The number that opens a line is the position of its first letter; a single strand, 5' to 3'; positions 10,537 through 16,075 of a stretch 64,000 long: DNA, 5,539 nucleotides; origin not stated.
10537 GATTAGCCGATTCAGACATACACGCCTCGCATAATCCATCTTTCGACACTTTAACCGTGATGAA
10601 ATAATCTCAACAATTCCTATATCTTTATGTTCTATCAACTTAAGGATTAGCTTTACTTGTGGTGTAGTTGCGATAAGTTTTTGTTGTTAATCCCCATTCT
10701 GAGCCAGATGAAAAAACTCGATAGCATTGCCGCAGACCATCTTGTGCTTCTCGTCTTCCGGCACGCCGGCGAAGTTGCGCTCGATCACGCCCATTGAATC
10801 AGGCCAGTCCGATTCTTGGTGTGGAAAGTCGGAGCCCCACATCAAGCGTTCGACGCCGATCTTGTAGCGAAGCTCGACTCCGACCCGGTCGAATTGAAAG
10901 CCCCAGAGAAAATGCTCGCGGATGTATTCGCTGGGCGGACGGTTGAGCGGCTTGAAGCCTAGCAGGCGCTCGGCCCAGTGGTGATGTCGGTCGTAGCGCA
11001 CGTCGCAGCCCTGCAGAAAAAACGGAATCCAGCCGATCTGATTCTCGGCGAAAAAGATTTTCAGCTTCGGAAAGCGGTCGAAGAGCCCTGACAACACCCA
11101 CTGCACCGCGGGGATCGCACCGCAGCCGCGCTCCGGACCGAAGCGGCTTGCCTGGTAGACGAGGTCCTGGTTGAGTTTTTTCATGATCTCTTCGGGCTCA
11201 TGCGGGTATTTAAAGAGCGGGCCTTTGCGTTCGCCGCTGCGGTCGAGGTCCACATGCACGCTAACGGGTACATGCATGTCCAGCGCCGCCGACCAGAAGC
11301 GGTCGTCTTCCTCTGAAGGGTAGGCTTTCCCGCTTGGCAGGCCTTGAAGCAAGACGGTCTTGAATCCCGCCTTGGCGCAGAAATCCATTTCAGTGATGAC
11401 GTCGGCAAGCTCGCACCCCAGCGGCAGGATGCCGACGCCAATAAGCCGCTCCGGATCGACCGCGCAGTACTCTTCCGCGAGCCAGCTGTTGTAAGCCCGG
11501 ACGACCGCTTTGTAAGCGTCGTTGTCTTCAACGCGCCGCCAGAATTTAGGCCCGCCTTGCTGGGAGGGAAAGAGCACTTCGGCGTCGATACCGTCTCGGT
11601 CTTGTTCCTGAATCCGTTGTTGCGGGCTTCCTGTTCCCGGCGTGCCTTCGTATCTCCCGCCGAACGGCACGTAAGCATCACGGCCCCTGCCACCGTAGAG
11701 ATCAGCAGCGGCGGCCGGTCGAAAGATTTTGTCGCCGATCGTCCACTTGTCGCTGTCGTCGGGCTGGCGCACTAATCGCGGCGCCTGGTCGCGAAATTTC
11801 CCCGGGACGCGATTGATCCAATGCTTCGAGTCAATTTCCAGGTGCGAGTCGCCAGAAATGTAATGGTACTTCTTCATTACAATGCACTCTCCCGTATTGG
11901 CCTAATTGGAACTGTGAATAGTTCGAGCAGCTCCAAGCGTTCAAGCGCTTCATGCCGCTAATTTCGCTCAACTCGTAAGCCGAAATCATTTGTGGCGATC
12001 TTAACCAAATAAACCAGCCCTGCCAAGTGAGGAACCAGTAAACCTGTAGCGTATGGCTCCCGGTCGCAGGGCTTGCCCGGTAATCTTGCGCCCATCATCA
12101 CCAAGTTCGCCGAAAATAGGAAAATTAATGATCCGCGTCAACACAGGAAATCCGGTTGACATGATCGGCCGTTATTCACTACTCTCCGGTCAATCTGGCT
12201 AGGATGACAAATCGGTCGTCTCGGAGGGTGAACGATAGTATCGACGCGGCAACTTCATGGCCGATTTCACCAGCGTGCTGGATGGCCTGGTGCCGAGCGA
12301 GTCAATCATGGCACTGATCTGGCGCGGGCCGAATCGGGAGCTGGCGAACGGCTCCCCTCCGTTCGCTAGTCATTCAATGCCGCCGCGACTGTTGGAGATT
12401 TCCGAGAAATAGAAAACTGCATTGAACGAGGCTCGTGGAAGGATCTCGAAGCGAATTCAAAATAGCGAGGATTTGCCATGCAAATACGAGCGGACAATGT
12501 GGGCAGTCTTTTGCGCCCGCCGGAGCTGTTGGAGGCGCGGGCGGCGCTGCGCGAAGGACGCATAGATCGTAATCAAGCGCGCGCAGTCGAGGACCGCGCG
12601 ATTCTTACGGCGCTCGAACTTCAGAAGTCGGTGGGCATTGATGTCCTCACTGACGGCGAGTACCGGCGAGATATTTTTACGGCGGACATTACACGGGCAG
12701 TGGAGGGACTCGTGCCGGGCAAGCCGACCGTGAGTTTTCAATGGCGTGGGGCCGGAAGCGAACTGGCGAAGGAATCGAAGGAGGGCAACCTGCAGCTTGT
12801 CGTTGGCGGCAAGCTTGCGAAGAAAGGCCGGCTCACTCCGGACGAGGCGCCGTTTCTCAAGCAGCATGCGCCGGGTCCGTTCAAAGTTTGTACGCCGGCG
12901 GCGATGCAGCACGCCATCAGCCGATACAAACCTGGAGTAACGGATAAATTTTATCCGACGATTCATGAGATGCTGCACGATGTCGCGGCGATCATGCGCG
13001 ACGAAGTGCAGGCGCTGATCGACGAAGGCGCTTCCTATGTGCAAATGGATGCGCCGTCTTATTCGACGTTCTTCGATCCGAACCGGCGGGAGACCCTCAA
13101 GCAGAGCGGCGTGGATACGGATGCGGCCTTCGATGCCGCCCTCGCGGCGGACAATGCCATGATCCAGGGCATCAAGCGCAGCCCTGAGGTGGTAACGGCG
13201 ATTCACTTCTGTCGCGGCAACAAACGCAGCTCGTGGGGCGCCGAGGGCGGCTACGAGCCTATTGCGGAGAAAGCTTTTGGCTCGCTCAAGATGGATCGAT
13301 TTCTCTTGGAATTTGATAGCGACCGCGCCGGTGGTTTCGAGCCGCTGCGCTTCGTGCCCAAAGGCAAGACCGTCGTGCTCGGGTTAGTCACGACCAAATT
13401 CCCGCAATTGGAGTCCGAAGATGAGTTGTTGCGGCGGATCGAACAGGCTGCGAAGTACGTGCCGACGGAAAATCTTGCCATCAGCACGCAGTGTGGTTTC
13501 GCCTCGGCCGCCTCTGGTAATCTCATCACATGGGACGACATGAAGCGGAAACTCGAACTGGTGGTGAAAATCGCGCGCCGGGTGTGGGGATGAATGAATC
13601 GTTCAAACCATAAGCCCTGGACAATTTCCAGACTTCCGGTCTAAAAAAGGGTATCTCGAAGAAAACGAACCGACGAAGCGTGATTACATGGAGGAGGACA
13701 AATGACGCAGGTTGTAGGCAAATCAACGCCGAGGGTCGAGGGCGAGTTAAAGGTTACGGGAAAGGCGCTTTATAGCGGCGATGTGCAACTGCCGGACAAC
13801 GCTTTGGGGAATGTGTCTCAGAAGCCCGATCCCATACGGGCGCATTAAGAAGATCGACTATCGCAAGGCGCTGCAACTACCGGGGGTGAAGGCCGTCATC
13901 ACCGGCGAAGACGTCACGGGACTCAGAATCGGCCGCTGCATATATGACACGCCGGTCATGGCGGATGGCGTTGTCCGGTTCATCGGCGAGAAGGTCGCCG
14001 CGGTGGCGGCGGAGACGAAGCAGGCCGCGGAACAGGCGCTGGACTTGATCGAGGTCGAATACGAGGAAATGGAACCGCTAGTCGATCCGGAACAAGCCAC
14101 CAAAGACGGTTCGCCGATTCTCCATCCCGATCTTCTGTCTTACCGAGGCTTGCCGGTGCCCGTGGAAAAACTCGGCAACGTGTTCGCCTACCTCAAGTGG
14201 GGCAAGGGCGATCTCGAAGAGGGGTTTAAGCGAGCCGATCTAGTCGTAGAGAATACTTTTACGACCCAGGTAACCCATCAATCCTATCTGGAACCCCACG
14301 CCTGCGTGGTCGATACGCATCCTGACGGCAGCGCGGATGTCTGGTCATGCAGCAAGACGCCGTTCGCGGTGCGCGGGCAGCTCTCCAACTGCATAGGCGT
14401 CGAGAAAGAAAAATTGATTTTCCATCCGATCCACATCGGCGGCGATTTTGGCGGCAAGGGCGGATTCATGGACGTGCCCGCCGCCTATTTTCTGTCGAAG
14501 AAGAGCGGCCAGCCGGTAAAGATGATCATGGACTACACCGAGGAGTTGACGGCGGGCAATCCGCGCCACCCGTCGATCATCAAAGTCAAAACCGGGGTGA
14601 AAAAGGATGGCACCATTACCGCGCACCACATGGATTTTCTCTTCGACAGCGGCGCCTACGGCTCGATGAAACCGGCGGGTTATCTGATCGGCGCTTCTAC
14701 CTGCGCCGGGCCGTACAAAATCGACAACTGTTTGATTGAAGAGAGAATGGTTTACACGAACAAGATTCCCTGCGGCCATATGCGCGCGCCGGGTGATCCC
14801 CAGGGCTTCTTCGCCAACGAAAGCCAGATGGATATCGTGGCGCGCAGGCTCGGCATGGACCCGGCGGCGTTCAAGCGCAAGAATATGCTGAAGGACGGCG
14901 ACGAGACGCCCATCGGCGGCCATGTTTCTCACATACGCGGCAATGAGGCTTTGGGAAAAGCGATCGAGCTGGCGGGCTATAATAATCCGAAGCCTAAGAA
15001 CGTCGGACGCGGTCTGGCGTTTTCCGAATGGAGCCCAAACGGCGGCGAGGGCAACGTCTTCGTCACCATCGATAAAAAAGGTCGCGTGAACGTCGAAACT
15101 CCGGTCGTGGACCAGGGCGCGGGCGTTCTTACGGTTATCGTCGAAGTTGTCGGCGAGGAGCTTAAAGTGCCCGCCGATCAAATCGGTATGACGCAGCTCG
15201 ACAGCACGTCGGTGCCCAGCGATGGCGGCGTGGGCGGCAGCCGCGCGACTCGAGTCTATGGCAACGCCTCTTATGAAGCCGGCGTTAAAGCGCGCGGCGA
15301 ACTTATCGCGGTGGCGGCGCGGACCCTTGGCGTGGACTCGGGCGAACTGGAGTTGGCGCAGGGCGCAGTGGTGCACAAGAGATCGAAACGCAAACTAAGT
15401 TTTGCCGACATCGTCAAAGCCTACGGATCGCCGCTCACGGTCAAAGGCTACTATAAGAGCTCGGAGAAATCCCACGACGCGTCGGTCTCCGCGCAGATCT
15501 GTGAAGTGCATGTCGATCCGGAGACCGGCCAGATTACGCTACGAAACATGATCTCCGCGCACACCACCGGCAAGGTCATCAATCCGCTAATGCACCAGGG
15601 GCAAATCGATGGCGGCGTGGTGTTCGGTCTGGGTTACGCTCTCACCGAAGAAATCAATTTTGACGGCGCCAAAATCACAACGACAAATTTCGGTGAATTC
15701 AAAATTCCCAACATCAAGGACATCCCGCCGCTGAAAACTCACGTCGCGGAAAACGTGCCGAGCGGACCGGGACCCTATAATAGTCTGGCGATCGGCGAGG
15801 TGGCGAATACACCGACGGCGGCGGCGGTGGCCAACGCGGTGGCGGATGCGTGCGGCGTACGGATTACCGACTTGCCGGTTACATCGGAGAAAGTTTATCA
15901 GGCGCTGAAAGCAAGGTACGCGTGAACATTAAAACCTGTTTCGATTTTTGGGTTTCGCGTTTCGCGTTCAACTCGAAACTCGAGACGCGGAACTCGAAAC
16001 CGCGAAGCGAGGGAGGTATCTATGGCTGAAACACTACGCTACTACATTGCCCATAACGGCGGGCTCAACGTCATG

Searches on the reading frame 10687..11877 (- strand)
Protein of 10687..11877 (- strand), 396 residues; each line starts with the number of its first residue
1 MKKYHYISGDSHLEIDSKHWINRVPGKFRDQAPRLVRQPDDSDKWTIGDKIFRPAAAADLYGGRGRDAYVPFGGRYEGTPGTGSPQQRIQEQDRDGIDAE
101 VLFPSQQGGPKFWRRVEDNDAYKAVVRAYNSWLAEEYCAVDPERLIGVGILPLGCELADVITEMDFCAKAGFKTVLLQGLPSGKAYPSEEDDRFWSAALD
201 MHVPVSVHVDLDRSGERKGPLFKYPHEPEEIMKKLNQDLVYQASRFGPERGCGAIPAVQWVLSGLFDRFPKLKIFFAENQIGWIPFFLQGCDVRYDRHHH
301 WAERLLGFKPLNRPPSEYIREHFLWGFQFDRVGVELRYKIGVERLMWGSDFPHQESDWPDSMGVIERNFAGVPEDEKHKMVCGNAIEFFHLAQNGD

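Call 57: search_protein_families(library=pfam, proteins=[window:10687-11877:-], max_evalue=0.00001)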
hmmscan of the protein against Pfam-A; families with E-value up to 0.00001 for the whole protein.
window:10687-11877:- (396 aa): 1 family
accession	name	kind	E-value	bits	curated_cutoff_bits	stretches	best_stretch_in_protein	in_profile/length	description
PF04909.20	Amidohydro_2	-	1.4e-27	97.6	26.4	1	78-391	14-289/289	Amidohydrolase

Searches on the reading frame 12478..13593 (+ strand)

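Call 57: search_protein_families(library=pfam, proteins=[window:12478-13593:+], max_evalue=0.00001)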
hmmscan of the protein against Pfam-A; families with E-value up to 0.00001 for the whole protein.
window:12478-13593:+ (371 aa): 1 family
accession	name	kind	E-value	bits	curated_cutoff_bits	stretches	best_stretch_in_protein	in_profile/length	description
PF01717.24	Meth_synt_2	-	1.1e-19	71.3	21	1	163-366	146-322/324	Cobalamin-independent synthase, Catalytic domain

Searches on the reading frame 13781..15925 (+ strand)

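Call 57: search_protein_families(library=pfam, proteins=[window:13781-15925:+], max_evalue=0.00001)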
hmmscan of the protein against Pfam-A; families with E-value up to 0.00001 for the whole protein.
window:13781-15925:+ (714 aa): 3 families
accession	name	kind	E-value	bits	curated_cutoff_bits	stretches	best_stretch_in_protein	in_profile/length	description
PF02738.23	MoCoBD_1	-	3.4e-70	236.3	27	1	133-369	8-244/244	Molybdopterin cofactor-binding domain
PF20256.3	MoCoBD_2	-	1.8e-57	195.5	27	1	410-649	27-283/283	Molybdopterin cofactor-binding domain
PF01315.27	Ald_Xan_dh_C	-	1.5e-23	83.7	31.3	1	5-97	13-109/110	Aldehyde oxidase and xanthine dehydrogenase, a/b hammerhead domain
